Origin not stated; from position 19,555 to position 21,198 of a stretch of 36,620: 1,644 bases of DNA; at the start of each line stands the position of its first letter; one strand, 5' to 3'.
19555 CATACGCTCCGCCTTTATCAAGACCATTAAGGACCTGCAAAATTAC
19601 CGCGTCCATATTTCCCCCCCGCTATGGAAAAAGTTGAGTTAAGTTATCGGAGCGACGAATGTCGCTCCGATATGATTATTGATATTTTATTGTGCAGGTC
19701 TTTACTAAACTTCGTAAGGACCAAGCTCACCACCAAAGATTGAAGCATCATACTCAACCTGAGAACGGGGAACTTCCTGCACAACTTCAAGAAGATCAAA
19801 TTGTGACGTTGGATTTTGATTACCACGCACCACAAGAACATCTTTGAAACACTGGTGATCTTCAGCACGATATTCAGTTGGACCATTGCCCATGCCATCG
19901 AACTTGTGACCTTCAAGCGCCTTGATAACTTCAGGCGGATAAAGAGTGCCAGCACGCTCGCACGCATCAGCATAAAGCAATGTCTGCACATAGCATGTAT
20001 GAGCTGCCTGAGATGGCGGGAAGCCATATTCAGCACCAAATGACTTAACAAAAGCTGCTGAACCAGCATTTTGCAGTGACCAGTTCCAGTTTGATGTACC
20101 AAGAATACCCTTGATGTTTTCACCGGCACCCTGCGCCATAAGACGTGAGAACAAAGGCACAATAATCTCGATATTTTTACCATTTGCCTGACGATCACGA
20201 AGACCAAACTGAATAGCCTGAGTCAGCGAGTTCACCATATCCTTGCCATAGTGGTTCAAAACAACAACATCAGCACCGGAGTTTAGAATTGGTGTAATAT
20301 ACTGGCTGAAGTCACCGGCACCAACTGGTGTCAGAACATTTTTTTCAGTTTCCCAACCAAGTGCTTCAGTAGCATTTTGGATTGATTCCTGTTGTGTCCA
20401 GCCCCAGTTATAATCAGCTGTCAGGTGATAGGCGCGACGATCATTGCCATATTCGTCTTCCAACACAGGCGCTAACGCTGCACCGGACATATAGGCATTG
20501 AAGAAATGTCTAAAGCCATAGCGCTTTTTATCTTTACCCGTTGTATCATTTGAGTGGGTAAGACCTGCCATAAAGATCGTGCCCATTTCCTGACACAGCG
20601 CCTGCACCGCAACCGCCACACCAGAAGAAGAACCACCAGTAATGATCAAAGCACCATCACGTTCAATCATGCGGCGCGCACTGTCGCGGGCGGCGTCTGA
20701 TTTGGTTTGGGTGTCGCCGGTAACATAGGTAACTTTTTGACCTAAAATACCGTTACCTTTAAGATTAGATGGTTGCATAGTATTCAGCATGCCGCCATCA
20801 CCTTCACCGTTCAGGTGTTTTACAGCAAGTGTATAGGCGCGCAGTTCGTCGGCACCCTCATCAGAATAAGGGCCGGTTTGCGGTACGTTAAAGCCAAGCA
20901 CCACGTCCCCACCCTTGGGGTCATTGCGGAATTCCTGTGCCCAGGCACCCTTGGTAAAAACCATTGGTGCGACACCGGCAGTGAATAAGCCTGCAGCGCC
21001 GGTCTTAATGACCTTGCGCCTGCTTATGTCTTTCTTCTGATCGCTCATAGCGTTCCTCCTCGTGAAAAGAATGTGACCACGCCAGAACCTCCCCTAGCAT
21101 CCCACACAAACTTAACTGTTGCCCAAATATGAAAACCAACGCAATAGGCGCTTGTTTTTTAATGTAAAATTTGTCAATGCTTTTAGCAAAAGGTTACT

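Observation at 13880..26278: Integrated locus coupling an uncharacterised Tat-dependent Liv/HAAT ABC importer to acs under an acyl-CoA regulator and a symporter-kinase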

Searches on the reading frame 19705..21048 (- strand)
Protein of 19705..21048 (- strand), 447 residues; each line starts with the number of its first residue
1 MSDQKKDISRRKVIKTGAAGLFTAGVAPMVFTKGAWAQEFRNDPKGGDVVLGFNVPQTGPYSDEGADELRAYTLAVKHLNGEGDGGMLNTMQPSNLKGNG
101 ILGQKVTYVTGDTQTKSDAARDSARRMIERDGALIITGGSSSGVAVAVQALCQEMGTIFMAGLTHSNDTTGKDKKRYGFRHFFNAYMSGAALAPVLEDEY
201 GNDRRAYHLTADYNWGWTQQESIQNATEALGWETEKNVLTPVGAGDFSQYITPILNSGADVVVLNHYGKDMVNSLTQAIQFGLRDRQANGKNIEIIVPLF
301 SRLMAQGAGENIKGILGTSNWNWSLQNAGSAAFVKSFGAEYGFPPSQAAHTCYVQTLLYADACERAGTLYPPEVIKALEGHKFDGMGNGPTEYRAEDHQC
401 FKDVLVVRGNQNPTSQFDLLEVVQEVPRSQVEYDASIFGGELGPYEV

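Call 4: search_protein_families(library=pfam, proteins=[window:19705-21048:-])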
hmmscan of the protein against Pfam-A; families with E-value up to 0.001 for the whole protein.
window:19705-21048:- (447 aa): 3 families
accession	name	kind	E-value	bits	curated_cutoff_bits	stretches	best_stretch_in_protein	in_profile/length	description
PF13458.12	Peripla_BP_6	-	2.2e-68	231.9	31.7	1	49-410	2-339/343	Periplasmic binding protein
PF13433.12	Peripla_BP_5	-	7.1e-18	65.3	27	1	197-421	129-346/363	Periplasmic binding protein domain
PF01094.35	ANF_receptor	-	3.4e-08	33.4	25.4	1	97-367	16-294/353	Receptor family ligand binding region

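Call 5: search_protein_families(library=ncbifam, proteins=[window:19705-21048:-], max_evalue=0.01)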
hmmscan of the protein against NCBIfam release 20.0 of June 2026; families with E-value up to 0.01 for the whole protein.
window:19705-21048:- (447 aa): 3 families
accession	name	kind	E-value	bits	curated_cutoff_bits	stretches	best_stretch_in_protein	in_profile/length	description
TIGR03669.1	urea_ABC_arch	equivalog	7.7e-15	54.7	494.8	1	98-383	34-311/375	urea ABC transporter substrate-binding protein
TIGR03407.1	urea_ABC_UrtA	exception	2.2e-14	53.1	492.75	1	97-419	34-347/361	urea ABC transporter substrate-binding protein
NF011933.0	PRK15404.1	subfamily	1.8e-05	24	477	1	88-393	51-344/370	high-affinity branched-chain amino acid ABC transporter substrate-binding protein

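Call 7: search_solved_structures(query=window:19705-21048:-, max_evalue=0.01, show_alignments=2)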
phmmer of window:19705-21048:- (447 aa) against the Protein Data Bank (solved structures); distinct sequences matched with E-value up to 0.01: 21.
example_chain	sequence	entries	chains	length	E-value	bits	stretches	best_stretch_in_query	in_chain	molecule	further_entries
4maa_A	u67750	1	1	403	1.4e-20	76.7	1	101-423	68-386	Putative branched-chain amino acid ABC transporter, periplasmic amino acid-binding protein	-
3i09_A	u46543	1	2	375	1.1e-19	73.8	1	82-430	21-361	Periplasmic branched-chain amino acid-binding protein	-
3n0w_A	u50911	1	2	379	7.2e-18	67.7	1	96-411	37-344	ABC branched chain amino acid family transporter, periplasmic ligand binding protein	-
8tg1_A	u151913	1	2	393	1.8e-11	46.7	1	98-406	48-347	Extracellular ligand-binding receptor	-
4zpj_A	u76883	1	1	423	2.5e-11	46.2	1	78-386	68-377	Extracellular ligand-binding receptor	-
3td9_A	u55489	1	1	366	1.9e-10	43.3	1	100-379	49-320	Branched chain amino acid ABC transporter, periplasmic amino acid-binding protein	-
4xfk_A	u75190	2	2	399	8.5e-10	41.1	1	98-400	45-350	Putative branched chain amino acid ABC transporter, periplasmic amino acid-binding protein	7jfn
3n0x_A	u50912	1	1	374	3.5e-09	39.1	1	101-427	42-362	Possible substrate binding protein of ABC transporter system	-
3nnd_B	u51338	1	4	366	6.4e-08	34.9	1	101-416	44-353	Possible substrate binding protein of ABC transporter system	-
7s6e_A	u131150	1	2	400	3.1e-07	32.7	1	105-419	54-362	Urea ABC transporter, periplasmic urea-binding protein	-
4mlc_A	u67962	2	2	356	7e-07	31.5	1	307-379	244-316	Extracellular ligand-binding receptor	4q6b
3ipc_A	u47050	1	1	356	7.8e-07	31.4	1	98-383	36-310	ABC transporter, substrate binding protein (Amino acid)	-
3ip5_A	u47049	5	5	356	1.8e-06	30.1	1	98-383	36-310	ABC transporter, substrate binding protein (Amino acid)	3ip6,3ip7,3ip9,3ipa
3i45_A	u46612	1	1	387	2.6e-05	26.3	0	94-194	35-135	Twin-arginine translocation pathway signal protein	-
8hic_A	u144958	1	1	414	0.00013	24.1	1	105-423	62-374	Putative urea ABC transporter, substrate binding protein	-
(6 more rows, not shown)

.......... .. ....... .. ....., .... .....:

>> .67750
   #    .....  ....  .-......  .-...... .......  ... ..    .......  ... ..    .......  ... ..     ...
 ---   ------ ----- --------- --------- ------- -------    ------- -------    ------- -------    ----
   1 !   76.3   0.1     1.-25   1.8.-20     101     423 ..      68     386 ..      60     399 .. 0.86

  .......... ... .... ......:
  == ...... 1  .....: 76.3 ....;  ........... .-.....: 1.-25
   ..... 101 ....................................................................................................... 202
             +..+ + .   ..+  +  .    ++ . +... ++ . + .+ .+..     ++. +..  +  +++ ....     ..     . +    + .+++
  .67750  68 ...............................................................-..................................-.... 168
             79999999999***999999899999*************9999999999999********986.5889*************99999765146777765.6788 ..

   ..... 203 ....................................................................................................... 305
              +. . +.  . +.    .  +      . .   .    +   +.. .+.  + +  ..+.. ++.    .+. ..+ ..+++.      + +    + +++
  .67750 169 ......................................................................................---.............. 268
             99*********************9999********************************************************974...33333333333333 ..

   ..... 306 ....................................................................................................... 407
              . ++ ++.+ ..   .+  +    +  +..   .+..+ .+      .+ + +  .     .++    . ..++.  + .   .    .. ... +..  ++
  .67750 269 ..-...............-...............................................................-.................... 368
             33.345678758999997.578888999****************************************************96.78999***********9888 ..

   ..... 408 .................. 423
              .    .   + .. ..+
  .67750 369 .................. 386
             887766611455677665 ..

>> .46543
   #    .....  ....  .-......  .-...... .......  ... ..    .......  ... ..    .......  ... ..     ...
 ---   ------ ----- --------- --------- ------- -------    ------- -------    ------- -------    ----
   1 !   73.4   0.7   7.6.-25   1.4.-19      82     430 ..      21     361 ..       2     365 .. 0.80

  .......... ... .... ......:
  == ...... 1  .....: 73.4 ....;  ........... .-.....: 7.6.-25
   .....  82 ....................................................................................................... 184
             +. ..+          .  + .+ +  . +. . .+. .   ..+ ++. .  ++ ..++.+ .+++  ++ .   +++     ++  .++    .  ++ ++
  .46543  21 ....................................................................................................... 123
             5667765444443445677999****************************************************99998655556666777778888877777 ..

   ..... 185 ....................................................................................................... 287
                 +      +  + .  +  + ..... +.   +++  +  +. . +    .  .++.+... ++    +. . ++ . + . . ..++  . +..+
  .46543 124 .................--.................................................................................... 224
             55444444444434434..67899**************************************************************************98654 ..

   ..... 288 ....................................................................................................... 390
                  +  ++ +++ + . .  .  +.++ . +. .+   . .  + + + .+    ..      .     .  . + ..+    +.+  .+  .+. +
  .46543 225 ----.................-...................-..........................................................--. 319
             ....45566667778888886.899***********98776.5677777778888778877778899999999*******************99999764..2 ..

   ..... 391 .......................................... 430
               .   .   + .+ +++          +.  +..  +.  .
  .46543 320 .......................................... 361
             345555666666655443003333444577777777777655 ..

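Call 14: find_encoding_contigs(protein=window:19705-21048:-, flank=10000, max_places=6)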
Protein window:19705-21048:- (447 aa): no gene with exactly this product is on record in the collection.

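Call 15: find_homologous_proteins(query=window:19705-21048:-, max_evalue=1e-10)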
Query window:19705-21048:- (447 aa): 7218 proteins with E <= 1e-10 among 8000 candidates; the best 120 are listed.
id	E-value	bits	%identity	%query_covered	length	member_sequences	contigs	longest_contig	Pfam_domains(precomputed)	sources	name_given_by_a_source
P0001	1.1e-277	939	90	100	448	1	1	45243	PF01094.35,PF13433.13,PF13458.13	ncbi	-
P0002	4.9e-276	933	89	100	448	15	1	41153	PF01094.35,PF13433.13,PF13458.13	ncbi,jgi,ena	-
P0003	1.2e-275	932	89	100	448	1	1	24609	PF01094.35,PF13433.13,PF13458.13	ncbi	-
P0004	1.7e-275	932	89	100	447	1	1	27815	PF01094.35,PF13433.13,PF13458.13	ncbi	-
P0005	7.5e-274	926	89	100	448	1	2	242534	PF01094.35,PF13433.13,PF13458.13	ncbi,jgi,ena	-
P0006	2.0e-272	922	88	100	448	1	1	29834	PF01094.35,PF13433.13,PF13458.13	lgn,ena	-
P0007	2.4e-270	915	87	100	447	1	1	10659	PF01094.35,PF13433.13,PF13458.13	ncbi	-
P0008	2.7e-268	908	86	100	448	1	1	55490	PF01094.35,PF13433.13,PF13458.13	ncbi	-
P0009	4.0e-268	907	86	100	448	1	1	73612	PF01094.35,PF13433.13,PF13458.13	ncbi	-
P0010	5.2e-266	900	86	100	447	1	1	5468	PF01094.35,PF13433.13,PF13458.13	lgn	-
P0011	9.2e-266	900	85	100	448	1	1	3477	PF01094.35,PF13433.13,PF13458.13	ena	-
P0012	2.5e-265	898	86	100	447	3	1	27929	PF01094.35,PF13433.13,PF13458.13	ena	-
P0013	5.5e-265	897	88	97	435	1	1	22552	PF13433.13,PF13458.13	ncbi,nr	ncbi:MAG TPA: ABC transporter substrate-binding protein [Devosia sp.]|nr:ABC transporter substrate-b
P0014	4.7e-264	894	85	100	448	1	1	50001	PF01094.35,PF13433.13,PF13458.13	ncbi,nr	ncbi:MAG: substrate-binding protein [Devosiaceae bacterium]|nr:substrate-binding protein [Devosiacea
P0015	1.2e-263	893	84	100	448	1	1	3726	PF01094.35,PF13433.13,PF13458.13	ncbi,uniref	ncbi:Branched-chain amino acid ABC transporter, periplasmic substrate- binding protein [hydrothermal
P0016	3.0e-262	888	84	100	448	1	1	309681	PF01094.35,PF13433.13,PF13458.13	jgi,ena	-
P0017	2.0e-261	885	84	100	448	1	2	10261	PF01094.35,PF13433.13,PF13458.13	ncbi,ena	-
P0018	1.3e-260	883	84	100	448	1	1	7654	PF01094.35,PF13433.13,PF13458.13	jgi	jgi:branched-chain amino acid transport system substrate-binding protein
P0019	1.7e-260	882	84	100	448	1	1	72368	PF01094.35,PF13433.13,PF13458.13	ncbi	-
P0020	7.8e-260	880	84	100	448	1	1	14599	PF01094.35,PF13433.13,PF13458.13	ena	-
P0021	1.1e-259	880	84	100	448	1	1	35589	PF01094.35,PF13433.13,PF13458.13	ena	-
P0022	2.8e-259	878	84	100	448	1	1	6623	PF01094.35,PF13433.13,PF13458.13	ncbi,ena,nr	ncbi:MAG TPA: ABC transporter substrate-binding protein [Devosia sp.]|nr:ABC transporter substrate-b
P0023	3.9e-259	878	84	100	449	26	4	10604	PF01094.35,PF13433.13,PF13458.13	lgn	-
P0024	2.6e-258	875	84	100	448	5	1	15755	PF01094.35,PF13433.13,PF13458.13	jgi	-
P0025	2.1e-249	846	81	100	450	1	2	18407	PF01094.35,PF13433.13,PF13458.13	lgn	-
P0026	9.2e-249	844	81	100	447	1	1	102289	PF01094.35,PF13433.13,PF13458.13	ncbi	-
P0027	1.2e-246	837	80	100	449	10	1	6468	PF01094.35,PF13433.13,PF13458.13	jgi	-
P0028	2.0e-246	836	80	100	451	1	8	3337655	PF01094.35,PF13433.13,PF13458.13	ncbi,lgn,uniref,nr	ncbi:substrate-binding protein [Mariluticola halotolerans]|uniref:substrate-binding protein n=1 Tax=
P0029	2.1e-246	836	80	99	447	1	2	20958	PF01094.35,PF13433.13,PF13458.13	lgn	-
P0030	4.6e-246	835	79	100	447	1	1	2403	PF01094.35,PF13433.13,PF13458.13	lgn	-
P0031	1.1e-245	833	80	100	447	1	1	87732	PF13433.13,PF13458.13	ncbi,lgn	-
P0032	1.2e-245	833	80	100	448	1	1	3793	PF01094.35,PF13433.13,PF13458.13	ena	-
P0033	2.5e-245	832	80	100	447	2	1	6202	PF01094.35,PF13433.13,PF13458.13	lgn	-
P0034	3.5e-245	832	81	99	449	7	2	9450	PF01094.35,PF10518.15,PF13433.13,PF13458.13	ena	-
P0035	4.3e-245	831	80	100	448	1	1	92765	PF01094.35,PF13433.13,PF13458.13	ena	-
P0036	4.8e-245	831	79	100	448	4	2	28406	PF01094.35,PF13433.13,PF13458.13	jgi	-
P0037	6.6e-245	831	79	100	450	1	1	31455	PF01094.35,PF10518.15,PF13433.13,PF13458.13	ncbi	ncbi:MAG: substrate-binding protein [Motiliproteus sp.]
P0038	9.4e-245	830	79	100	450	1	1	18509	PF01094.35,PF13433.13,PF13458.13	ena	-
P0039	9.5e-245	830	79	100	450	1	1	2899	PF01094.35,PF13433.13,PF13458.13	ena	-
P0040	1.2e-244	830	79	100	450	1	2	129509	PF01094.35,PF13433.13,PF13458.13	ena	-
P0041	1.3e-244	830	79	100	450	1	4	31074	PF01094.35,PF13433.13,PF13458.13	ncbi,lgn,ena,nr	ncbi:MAG: substrate-binding protein [Oceanospirillaceae bacterium]|nr:substrate-binding protein [Oce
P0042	1.4e-244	830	80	100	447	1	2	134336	PF01094.35,PF13433.13,PF13458.13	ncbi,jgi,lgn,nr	ncbi:MAG: substrate-binding protein [Rhodospirillales bacterium]|nr:substrate-binding protein [Rhodo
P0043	1.5e-244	830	79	100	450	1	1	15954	PF01094.35,PF13433.13,PF13458.13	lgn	-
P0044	2.4e-244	829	80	100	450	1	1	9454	PF01094.35,PF13433.13,PF13458.13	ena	-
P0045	4.0e-244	828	80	100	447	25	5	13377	PF01094.35,PF13433.13,PF13458.13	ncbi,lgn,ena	-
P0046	4.1e-244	828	79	100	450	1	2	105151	PF01094.35,PF13433.13,PF13458.13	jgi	-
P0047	4.7e-244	828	80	100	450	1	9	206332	PF01094.35,PF13433.13,PF13458.13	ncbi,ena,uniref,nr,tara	ncbi:ABC transporter substrate-binding protein [Sneathiella sp.]|uniref:ABC transporter substrate-bi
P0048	5.5e-244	828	80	100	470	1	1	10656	PF01094.35,PF13433.13,PF13458.13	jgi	jgi:ABC-type branched-subunit amino acid transport system substrate-binding protein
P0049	7.5e-244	827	79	100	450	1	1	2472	PF01094.35,PF13433.13,PF13458.13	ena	-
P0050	9.6e-244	827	80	100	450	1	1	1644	PF01094.35,PF13433.13,PF13458.13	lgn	-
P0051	1.4e-243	827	79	100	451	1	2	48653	PF01094.35,PF13433.13,PF13458.13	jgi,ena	-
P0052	1.5e-243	826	80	99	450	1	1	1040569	PF01094.35,PF13433.13,PF13458.13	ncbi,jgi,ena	-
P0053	1.6e-243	826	79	100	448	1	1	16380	PF01094.35,PF13433.13,PF13458.13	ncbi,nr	ncbi:MAG: substrate-binding protein [Rhodobacterales bacterium]|nr:substrate-binding protein [Rhodob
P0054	1.9e-243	826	79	99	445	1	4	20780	PF01094.35,PF13433.13,PF13458.13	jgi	jgi:ABC-type branched-subunit amino acid transport system substrate-binding protein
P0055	2.1e-243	826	80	100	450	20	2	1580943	PF01094.35,PF13433.13,PF13458.13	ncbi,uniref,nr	ncbi:ABC transporter substrate-binding protein [Sneathiella litorea]|uniref:ABC transporter substrat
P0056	2.2e-243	826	80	100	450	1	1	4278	PF01094.35,PF13433.13,PF13458.13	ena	-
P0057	2.9e-243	825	80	100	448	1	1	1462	PF01094.35,PF10518.15,PF13433.13,PF13458.13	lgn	-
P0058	3.0e-243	825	80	99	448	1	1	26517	PF01094.35,PF13433.13,PF13458.13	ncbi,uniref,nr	ncbi:substrate-binding protein [Curvivirga aplysinae]|uniref:substrate-binding protein n=1 Tax=Curvi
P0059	3.3e-243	825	80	100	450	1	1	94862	PF01094.35,PF13433.13,PF13458.13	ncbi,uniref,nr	ncbi:ABC transporter substrate-binding protein [Sneathiella sp.]|uniref:ABC transporter substrate-bi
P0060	3.4e-243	825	79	100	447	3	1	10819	PF01094.35,PF13433.13,PF13458.13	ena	-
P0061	3.9e-243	825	79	100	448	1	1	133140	PF01094.35,PF13433.13,PF13458.13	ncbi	-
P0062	4.3e-243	825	79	100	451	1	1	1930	PF01094.35,PF13433.13,PF13458.13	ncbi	-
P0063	5.1e-243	825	80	100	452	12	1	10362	PF01094.35,PF10518.15,PF13433.13,PF13458.13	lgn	-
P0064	5.5e-243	825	78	100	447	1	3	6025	PF01094.35,PF13433.13,PF13458.13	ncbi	-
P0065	5.6e-243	825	80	100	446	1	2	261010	PF01094.35,PF13433.13,PF13458.13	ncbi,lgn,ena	-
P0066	6.2e-243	824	82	98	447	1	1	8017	PF01094.35,PF13433.13,PF13458.13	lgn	-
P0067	7.4e-243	824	80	100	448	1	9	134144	PF01094.35,PF10518.15,PF13433.13,PF13458.13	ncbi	-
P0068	7.6e-243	824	79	100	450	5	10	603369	PF01094.35,PF13433.13,PF13458.13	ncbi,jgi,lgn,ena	-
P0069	7.9e-243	824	78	100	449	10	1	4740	PF13433.13,PF13458.13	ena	-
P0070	1.0e-242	824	79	100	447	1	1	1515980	PF13433.13,PF13458.13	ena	-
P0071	1.0e-242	824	79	100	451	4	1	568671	PF01094.35,PF13433.13,PF13458.13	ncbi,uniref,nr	ncbi:substrate-binding protein [Motiliproteus sp. MSK22-1]|uniref:substrate-binding protein n=1 Tax=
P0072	1.3e-242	823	80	100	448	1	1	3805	PF01094.35,PF10518.15,PF13433.13,PF13458.13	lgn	-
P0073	1.4e-242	823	80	99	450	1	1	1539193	PF01094.35,PF13433.13,PF13458.13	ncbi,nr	ncbi:MAG: branched-chain amino acid ABC transporter substrate-binding protein [Hyphomicrobiales bact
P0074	1.6e-242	823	80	100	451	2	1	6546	PF01094.35,PF13433.13,PF13458.13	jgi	jgi:branched-chain amino acid transport system substrate-binding protein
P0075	1.6e-242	823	80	100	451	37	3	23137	PF01094.35,PF13433.13,PF13458.13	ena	-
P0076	1.8e-242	823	81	98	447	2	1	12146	PF01094.35,PF13433.13,PF13458.13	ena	-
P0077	2.2e-242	823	80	99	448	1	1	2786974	PF01094.35,PF13433.13,PF13458.13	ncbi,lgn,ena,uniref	ncbi:substrate-binding protein [Curvivirga sp.]|uniref:substrate-binding protein n=1 Tax=Curvivirga 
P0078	2.8e-242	822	79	100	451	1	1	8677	PF01094.35,PF13433.13,PF13458.13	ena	-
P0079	2.9e-242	822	78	100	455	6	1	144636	PF01094.35,PF13433.13,PF13458.13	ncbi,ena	-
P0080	2.9e-242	822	80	100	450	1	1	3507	PF01094.35,PF13433.13,PF13458.13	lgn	-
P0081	3.7e-242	822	80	100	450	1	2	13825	PF01094.35,PF13433.13,PF13458.13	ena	-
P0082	3.8e-242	822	81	98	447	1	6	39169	PF01094.35,PF13433.13,PF13458.13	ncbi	-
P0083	4.1e-242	822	82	98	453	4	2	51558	PF01094.35,PF13433.13,PF13458.13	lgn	-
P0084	6.1e-242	821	79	100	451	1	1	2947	PF01094.35,PF13433.13,PF13458.13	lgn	-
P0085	6.1e-242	821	79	100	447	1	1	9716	PF13433.13,PF13458.13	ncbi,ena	-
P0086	7.1e-242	821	80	99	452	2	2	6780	PF01094.35,PF13433.13,PF13458.13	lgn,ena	-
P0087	7.5e-242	821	78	100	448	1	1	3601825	PF01094.35,PF13433.13,PF13458.13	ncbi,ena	-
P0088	7.9e-242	821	79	100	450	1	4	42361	PF01094.35,PF13433.13,PF13458.13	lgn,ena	-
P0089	9.1e-242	821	80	100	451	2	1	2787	PF01094.35,PF13433.13,PF13458.13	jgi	jgi:ABC-type branched-subunit amino acid transport system substrate-binding protein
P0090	1.2e-241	820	79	100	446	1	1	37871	PF01094.35,PF13433.13,PF13458.13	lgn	-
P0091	1.2e-241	820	79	100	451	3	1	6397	PF01094.35,PF13433.13,PF13458.13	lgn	-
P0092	1.3e-241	820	79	100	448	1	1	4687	PF01094.35,PF13433.13,PF13458.13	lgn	-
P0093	1.3e-241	820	80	99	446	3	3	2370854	PF01094.35,PF13433.13,PF13458.13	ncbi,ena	-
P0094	1.3e-241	820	81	98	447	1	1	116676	PF01094.35,PF13433.13,PF13458.13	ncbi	-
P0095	1.7e-241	820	79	100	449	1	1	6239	PF01094.35,PF10518.15,PF13433.13,PF13458.13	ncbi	-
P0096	2.0e-241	819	78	100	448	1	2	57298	PF01094.35,PF13433.13,PF13458.13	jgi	-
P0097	2.1e-241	819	81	98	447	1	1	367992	PF01094.35,PF13433.13,PF13458.13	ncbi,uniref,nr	ncbi:substrate-binding protein [Pelagibius marinus]|uniref:substrate-binding protein n=1 Tax=Pelagib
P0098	2.3e-241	819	80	100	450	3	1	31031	PF01094.35,PF13433.13,PF13458.13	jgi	-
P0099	2.3e-241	819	79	100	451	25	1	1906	PF01094.35,PF13433.13,PF13458.13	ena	-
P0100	2.3e-241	819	79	100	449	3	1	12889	PF01094.35,PF10518.15,PF13433.13,PF13458.13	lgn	-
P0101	2.5e-241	819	79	100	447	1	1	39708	PF01094.35,PF13433.13,PF13458.13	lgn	-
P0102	2.6e-241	819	79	100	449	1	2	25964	PF01094.35,PF13433.13,PF13458.13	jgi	-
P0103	3.1e-241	819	79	100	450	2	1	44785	PF01094.35,PF13433.13,PF13458.13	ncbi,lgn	ncbi:MAG: ABC transporter substrate-binding protein [Sneathiella sp.]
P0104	3.4e-241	819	80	99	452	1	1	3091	PF01094.35,PF13433.13,PF13458.13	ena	-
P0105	3.6e-241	819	80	98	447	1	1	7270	PF01094.35,PF13433.13,PF13458.13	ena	-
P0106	3.9e-241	818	80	100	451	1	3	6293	PF01094.35,PF13433.13,PF13458.13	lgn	-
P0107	4.2e-241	818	79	100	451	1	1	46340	PF01094.35,PF13433.13,PF13458.13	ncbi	-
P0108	4.4e-241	818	78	100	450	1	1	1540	PF01094.35,PF13433.13,PF13458.13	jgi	jgi:ABC-type branched-subunit amino acid transport system substrate-binding protein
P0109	4.5e-241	818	81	97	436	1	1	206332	PF01094.35,PF13433.13,PF13458.13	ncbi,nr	ncbi:MAG: branched-chain amino acid ABC transporter substrate-binding protein [Sneathiella sp.]|nr:b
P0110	5.4e-241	818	78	100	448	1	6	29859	PF01094.35,PF13433.13,PF13458.13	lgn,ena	-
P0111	6.4e-241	818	78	100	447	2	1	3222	PF01094.35,PF13433.13,PF13458.13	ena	-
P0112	8.1e-241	817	78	100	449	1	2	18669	PF01094.35,PF13433.13,PF13458.13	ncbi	-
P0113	8.2e-241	817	79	100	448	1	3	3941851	PF01094.35,PF13433.13,PF13458.13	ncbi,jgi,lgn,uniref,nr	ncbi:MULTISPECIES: substrate-binding protein [Sneathiella]|jgi:branched-chain amino acid transport s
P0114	8.7e-241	817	79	100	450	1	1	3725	PF01094.35,PF13433.13,PF13458.13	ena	-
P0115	9.9e-241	817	78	100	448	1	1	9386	PF01094.35,PF13433.13,PF13458.13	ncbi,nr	ncbi:MAG: substrate-binding protein [Sneathiellales bacterium]|nr:substrate-binding protein [Sneathi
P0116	9.9e-241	817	78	100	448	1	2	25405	PF01094.35,PF13433.13,PF13458.13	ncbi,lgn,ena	-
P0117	1.1e-240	817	78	100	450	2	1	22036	PF01094.35,PF13433.13,PF13458.13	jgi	-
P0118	2.0e-240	816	78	100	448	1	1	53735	PF01094.35,PF13433.13,PF13458.13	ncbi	-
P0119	2.0e-240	816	79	100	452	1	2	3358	PF01094.35,PF10518.15,PF13433.13,PF13458.13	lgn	-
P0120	2.1e-240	816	80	98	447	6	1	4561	PF01094.35,PF13433.13,PF13458.13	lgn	-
